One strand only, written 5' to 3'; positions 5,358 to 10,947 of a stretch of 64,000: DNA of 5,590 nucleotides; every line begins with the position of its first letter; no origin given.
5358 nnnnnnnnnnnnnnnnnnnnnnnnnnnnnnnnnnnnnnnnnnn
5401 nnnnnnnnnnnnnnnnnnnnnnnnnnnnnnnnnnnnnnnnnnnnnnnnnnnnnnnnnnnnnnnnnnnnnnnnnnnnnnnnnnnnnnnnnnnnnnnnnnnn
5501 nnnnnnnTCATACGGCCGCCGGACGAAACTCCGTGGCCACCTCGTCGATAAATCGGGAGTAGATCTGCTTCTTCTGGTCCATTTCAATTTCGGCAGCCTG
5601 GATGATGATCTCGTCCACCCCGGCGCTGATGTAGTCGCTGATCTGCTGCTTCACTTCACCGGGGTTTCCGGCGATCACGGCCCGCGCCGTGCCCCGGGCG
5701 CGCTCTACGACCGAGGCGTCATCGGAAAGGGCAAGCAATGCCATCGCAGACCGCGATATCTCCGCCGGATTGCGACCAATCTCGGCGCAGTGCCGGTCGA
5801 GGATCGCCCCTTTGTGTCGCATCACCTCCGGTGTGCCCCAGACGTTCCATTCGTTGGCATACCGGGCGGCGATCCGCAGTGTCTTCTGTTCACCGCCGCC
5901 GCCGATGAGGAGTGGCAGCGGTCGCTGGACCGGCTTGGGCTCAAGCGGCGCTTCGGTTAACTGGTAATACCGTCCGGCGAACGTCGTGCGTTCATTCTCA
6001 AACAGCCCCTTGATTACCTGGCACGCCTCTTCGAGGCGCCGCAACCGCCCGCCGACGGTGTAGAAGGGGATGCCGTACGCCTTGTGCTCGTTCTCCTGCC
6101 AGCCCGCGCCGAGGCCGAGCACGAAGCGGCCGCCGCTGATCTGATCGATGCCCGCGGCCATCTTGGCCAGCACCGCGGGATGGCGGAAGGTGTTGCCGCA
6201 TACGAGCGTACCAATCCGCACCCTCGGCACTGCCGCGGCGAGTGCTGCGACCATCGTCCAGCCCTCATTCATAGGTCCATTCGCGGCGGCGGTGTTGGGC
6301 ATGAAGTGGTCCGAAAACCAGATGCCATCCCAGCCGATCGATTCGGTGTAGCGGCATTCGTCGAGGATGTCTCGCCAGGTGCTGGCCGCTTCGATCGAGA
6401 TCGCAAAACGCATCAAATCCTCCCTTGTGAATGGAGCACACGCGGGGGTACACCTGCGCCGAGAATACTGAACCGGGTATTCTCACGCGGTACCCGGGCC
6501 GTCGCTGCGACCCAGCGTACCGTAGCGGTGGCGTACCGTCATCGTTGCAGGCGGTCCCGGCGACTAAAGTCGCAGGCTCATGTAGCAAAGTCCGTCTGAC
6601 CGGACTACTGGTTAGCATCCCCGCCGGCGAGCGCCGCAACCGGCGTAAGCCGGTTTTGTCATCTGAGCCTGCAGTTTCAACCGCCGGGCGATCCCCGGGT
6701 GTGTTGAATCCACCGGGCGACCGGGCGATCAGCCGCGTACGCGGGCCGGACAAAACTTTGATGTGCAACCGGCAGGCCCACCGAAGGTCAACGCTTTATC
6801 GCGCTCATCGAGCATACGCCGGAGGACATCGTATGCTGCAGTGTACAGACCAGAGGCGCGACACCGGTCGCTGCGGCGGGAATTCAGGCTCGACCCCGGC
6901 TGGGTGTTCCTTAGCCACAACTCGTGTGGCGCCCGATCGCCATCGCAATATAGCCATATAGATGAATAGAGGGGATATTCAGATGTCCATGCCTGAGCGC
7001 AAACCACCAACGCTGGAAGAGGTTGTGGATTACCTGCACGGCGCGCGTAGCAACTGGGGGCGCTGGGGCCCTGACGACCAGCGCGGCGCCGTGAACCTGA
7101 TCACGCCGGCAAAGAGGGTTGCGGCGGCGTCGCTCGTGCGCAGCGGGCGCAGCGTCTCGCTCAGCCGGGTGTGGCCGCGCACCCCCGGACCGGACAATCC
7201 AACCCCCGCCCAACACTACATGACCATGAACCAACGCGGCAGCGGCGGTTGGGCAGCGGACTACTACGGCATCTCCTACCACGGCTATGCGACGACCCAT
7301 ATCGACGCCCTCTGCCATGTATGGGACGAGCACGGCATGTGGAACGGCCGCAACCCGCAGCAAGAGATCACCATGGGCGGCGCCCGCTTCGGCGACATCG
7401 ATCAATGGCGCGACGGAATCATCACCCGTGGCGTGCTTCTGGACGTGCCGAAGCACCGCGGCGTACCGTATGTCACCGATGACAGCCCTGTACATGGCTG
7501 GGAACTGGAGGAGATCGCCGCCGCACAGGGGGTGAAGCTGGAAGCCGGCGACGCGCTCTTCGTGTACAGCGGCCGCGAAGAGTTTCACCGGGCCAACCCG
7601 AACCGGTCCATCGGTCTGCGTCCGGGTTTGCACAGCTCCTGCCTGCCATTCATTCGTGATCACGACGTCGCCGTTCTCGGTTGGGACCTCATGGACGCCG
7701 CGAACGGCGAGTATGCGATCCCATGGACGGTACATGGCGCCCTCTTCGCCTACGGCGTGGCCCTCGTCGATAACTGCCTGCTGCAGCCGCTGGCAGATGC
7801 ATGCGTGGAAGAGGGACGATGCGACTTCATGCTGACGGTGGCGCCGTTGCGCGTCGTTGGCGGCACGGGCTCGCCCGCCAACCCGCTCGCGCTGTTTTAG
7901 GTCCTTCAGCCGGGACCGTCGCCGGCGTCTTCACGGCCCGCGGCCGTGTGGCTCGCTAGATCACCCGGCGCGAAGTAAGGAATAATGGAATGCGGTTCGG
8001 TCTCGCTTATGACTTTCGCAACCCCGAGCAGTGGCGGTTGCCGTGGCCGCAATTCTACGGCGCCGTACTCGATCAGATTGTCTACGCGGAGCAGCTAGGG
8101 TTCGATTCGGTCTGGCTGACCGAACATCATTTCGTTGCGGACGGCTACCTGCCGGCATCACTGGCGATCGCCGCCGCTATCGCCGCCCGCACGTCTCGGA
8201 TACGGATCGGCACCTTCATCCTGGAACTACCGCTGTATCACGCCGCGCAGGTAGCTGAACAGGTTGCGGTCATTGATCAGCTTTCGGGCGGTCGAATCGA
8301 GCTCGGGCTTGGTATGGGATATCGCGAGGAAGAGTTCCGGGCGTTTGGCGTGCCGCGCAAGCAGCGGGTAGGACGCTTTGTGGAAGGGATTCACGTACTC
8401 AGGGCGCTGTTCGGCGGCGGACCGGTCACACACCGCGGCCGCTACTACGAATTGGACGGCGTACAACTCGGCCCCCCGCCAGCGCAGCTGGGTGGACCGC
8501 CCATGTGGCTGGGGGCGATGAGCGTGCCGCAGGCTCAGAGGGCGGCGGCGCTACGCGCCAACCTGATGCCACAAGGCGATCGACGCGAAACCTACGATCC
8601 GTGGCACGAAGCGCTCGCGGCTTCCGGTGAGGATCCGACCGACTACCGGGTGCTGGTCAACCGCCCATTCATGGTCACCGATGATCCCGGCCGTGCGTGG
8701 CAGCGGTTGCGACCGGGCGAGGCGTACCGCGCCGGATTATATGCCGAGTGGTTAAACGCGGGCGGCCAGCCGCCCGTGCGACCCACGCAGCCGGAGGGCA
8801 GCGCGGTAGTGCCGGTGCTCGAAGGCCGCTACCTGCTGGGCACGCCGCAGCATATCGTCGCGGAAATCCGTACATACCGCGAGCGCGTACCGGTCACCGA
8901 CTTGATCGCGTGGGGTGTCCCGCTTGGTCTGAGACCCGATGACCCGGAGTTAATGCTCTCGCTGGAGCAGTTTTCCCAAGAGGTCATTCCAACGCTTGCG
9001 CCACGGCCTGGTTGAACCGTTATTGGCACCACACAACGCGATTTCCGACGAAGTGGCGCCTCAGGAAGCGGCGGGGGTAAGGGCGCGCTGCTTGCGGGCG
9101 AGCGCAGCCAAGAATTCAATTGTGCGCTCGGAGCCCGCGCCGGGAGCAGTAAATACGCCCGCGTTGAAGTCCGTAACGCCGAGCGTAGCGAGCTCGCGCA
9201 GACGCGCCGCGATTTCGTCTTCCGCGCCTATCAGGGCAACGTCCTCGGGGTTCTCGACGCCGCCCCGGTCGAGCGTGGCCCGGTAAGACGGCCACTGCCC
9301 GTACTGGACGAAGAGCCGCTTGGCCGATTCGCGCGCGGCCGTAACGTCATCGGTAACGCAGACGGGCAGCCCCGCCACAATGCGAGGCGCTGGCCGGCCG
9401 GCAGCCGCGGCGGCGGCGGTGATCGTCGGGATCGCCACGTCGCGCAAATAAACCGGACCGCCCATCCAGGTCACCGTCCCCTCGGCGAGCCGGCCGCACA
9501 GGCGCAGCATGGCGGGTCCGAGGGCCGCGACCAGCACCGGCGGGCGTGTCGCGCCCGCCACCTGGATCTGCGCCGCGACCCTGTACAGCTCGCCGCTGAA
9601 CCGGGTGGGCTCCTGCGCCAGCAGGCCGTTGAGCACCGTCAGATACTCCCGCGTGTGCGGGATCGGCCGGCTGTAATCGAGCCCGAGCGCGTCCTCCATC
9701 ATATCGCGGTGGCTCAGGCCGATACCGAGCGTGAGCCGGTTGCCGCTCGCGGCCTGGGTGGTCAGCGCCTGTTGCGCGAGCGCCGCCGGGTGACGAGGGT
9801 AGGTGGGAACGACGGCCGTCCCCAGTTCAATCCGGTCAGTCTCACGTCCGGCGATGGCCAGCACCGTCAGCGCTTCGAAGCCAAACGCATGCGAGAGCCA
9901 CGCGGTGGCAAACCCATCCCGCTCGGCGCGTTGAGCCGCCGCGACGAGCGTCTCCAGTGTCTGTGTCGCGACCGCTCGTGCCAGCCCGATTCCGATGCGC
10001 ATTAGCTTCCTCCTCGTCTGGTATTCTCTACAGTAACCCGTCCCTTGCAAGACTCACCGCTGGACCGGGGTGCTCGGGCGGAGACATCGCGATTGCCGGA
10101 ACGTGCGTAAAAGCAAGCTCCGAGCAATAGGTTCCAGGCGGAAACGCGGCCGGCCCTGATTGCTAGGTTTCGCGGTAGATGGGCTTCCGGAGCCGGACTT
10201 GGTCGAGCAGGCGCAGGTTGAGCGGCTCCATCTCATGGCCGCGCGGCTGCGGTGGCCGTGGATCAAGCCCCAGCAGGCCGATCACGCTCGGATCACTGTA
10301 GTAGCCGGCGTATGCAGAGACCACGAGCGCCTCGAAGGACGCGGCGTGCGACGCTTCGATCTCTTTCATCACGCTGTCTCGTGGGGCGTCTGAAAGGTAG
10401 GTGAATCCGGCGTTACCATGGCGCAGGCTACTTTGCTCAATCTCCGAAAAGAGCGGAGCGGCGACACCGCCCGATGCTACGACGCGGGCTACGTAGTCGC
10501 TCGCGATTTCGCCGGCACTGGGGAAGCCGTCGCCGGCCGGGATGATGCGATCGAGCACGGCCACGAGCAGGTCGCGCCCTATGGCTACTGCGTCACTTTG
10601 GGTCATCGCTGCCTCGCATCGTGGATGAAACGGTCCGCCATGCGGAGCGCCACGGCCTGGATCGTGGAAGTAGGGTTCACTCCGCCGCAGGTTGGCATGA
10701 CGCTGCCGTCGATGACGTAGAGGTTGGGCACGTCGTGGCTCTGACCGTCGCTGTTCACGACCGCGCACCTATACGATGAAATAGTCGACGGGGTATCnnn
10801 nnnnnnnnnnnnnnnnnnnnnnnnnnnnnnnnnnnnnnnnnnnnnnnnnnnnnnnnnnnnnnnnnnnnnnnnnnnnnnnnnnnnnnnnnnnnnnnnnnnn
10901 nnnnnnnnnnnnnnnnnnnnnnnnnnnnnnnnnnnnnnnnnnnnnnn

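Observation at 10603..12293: Phage-like DNA patch replaces the core of a GMC oxidoreductase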

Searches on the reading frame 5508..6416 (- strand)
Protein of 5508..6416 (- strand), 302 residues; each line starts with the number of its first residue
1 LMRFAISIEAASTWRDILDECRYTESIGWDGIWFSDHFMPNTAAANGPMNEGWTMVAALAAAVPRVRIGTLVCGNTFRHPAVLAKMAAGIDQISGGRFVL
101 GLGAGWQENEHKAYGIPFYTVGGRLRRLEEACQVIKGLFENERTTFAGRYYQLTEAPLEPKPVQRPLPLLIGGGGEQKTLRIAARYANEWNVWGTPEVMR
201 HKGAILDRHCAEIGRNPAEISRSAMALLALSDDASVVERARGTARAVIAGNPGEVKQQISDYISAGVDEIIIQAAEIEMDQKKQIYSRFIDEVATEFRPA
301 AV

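Call 29: search_protein_families(library=pfam, proteins=[window:5508-6416:-], max_evalue=0.00001)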
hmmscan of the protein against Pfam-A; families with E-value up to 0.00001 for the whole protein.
window:5508-6416:- (302 aa): 1 family
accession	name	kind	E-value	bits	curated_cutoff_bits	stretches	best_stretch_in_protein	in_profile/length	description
PF00296.26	Bac_luciferase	-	8e-54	183.5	27.9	1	9-247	16-244/314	Luciferase-like monooxygenase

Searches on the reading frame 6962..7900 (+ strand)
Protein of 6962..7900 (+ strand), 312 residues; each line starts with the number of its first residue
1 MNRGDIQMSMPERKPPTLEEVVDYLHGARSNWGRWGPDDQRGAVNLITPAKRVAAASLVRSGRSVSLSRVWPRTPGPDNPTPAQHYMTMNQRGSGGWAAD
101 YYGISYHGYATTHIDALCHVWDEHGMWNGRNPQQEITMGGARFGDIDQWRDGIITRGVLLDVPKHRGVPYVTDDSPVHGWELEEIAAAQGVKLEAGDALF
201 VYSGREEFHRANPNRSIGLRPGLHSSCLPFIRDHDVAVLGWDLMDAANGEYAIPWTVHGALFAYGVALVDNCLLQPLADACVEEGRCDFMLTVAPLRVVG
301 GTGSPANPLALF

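Call 29: search_protein_families(library=pfam, proteins=[window:6962-7900:+], max_evalue=0.00001)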
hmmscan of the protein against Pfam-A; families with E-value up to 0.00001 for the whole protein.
window:6962-7900:+ (312 aa): 1 family
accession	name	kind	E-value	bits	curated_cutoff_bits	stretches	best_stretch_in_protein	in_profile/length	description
PF04199.19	Cyclase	-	1.8e-13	51.3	23.1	1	102-245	20-139/142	Putative cyclase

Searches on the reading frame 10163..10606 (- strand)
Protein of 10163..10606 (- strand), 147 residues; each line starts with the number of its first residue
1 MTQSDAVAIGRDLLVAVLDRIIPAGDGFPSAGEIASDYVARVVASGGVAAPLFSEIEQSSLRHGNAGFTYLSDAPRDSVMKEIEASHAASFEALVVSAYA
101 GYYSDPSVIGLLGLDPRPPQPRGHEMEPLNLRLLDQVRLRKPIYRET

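Call 4: search_protein_families(library=pfam, proteins=[window:10163-10600:-], max_evalue=0.1)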
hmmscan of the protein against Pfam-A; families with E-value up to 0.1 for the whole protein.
window:10163-10600:- (145 aa): 1 family
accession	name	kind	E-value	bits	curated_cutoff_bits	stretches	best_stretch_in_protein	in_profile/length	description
PF13618.11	Gluconate_2-dh3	-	0.00021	22.1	23.4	1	10-108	5-123/135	Gluconate 2-dehydrogenase subunit 3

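Call 68: find_encoding_contigs(protein=window:10163-10606:-, flank=4000, max_places=10)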
Protein window:10163-10606:- (147 aa): 13 contigs read that carry it; 10 places shown.
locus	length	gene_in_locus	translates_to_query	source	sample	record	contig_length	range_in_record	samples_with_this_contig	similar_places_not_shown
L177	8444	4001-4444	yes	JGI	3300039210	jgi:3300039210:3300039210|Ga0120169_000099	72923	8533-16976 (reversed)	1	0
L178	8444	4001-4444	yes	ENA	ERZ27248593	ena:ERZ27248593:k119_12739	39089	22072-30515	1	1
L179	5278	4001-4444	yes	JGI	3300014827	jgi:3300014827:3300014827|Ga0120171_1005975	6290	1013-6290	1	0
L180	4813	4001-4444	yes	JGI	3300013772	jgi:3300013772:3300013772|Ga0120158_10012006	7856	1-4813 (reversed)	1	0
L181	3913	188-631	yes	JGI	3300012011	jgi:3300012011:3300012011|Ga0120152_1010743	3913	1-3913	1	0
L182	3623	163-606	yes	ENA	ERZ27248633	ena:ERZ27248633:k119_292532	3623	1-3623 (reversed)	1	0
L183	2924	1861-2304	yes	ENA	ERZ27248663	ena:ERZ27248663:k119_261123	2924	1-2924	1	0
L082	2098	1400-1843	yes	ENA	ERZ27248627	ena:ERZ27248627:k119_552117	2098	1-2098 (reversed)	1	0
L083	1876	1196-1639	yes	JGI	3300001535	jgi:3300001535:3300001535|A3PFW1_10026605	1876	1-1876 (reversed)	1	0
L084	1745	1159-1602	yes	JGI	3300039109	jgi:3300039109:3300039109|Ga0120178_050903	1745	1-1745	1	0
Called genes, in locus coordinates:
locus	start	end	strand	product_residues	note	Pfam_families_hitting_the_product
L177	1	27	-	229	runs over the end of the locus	-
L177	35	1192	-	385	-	PF00296:Bac_luciferase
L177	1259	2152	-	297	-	PF00551:Formyl_trans_N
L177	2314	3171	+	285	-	PF00732:GMC_oxred_N, PF01266:DAO (faint), PF13450:NAD_binding_8 (weak)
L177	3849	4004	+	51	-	PF05199:GMC_oxred_C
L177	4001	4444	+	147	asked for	-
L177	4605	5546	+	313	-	PF00296:Bac_luciferase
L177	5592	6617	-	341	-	PF00296:Bac_luciferase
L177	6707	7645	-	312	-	PF04199:Cyclase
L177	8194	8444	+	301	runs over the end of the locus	PF00296:Bac_luciferase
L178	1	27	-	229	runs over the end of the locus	-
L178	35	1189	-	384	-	PF00296:Bac_luciferase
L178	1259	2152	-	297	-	PF00551:Formyl_trans_N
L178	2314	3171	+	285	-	PF00732:GMC_oxred_N, PF01266:DAO (faint), PF13450:NAD_binding_8 (weak)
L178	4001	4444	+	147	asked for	-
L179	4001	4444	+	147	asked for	-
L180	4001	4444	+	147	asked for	-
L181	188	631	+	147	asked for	-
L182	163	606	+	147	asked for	-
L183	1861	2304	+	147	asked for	-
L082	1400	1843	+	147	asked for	-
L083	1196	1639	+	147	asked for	-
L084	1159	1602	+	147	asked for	-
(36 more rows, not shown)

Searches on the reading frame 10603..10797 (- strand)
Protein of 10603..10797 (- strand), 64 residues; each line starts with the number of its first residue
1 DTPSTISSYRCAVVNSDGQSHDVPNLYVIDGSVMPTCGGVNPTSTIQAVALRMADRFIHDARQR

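Call 4: search_protein_families(library=pfam, proteins=[window:10603-10797:-], max_evalue=0.1)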
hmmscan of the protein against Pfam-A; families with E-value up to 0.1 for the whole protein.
window:10603-10797:- (64 aa): 1 family
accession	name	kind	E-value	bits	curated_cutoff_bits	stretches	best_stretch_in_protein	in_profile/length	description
PF05199.19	GMC_oxred_C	-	2.7e-14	54.4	24.6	1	12-50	101-139/139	GMC oxidoreductase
